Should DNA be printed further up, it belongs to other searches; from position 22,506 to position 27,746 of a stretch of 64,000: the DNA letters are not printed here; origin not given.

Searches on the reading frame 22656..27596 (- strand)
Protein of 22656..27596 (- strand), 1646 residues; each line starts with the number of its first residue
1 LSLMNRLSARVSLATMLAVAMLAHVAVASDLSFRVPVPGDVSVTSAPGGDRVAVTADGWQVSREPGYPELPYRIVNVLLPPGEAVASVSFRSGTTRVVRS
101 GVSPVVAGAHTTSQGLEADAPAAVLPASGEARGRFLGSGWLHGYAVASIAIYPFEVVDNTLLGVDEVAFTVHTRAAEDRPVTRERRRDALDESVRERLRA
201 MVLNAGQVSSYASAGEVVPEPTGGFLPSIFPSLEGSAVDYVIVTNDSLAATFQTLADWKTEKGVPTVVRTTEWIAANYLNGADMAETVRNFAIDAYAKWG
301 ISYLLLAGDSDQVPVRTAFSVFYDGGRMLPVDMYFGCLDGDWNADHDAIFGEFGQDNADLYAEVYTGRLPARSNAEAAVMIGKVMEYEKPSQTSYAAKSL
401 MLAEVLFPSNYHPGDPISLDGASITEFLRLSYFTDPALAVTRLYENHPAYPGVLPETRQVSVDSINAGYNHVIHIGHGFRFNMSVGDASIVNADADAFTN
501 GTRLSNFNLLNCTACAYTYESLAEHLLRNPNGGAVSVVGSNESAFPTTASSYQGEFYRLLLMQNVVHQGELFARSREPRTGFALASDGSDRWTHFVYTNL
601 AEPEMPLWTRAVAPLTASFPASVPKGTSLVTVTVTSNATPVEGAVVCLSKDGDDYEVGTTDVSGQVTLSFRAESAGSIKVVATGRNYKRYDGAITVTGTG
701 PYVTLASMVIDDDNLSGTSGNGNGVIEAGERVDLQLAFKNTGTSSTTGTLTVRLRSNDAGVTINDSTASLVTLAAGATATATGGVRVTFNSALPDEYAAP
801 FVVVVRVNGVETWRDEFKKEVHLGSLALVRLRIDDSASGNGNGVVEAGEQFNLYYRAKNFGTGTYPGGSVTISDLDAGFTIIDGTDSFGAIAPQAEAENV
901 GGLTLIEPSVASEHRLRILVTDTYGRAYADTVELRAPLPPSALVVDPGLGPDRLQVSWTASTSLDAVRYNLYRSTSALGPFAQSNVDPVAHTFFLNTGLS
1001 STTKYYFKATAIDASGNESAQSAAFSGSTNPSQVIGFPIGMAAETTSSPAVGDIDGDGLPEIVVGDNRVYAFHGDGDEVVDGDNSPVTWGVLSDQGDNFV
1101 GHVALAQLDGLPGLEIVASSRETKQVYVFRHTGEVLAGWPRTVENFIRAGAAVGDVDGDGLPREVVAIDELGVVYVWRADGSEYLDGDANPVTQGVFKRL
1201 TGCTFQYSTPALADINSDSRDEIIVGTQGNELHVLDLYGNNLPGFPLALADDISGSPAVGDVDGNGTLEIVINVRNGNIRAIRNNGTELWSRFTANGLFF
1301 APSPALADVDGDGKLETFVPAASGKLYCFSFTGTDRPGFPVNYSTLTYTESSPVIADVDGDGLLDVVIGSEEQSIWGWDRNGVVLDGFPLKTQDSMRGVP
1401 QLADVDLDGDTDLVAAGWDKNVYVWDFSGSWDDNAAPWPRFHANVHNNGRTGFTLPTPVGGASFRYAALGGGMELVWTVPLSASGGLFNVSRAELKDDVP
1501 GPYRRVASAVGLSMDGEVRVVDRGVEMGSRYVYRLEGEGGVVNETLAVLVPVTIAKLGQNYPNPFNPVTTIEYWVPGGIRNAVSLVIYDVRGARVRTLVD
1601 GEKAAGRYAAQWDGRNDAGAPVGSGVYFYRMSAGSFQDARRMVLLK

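Call 41: search_protein_families(library=pfam, proteins=[window:22656-27596:-], max_evalue=0.001)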
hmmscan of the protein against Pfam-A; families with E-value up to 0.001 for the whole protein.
window:22656-27596:- (1646 aa): 7 families
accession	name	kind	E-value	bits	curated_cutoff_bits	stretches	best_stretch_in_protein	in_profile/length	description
PF01364.23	Peptidase_C25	-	3.7e-50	171.7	23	1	240-564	1-327/374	Peptidase family C25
PF13517.12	FG-GAP_3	-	1.3e-22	80.6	26.9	3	1308-1368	1-61/61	FG-GAP-like repeat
PF01839.29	FG-GAP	-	1.1e-20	73.5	22.1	1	1047-1066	3-31/37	FG-GAP repeat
PF13860.13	FlgD_ig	-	1.5e-10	41.4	27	1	1582-1633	24-75/79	FlgD Ig-like domain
PF03785.20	Peptidase_C25_C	-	1.1e-06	28.8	25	1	616-690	5-74/79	Peptidase family C25, C terminal ig-like domain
PF25292.1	Beta-prop_CGLA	-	2.4e-06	27.7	26.8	0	1307-1342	37-72/316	Lambda-carrageenase beta-propeller domain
PF14783.12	BBS2_Mid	-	0.00017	22.1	27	0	1354-1379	3-28/108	Ciliary BBSome complex subunit 2, middle region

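Call 102: search_protein_families(library=ncbifam, proteins=[window:22656-27596:-], max_evalue=0.001)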
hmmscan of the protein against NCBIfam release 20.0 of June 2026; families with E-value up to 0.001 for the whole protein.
window:22656-27596:- (1646 aa): 8 families
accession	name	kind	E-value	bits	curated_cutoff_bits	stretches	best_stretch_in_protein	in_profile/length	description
NF052323.1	T9SSA_dep_M6i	equivalog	6.2e-30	103.9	600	2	1303-1451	788-937/1043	T9SS-dependent M6-like inactivated metalloprotease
NF033707.1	T9SS_sortase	equivalog_domain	2.5e-22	78.4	420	2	236-571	365-705/1095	type IX secretion system sortase PorU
TIGR03900.1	prc_long_Delta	hypoth_equivalog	5.3e-14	51.2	660.95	2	703-787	667-747/973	MXAN_5808 family serine peptidase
NF052324.1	PorU_rel_Nterm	equivalog_domain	8e-09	34.2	450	0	230-398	390-562/879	putative type IX secretion system sortase PorU2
NF009276.0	PRK12633.1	equivalog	1.2e-08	35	383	1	1547-1634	95-182/234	flagellar basal body rod modification protein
NF005176.1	PRK06655.1-1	equivalog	1.6e-05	24.9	230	1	1581-1633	97-149/197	flagellar hook assembly protein FlgD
TIGR04183.1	Por_Secre_tail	domain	2.5e-05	24.2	23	1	1561-1643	2-70/72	T9SS type A sorting domain-containing protein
NF045522.1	MXAN_2561_fam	equivalog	0.00012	21.7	150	1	953-1037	183-264/304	MXAN_2561 family MXYO-CTERM-anchored protein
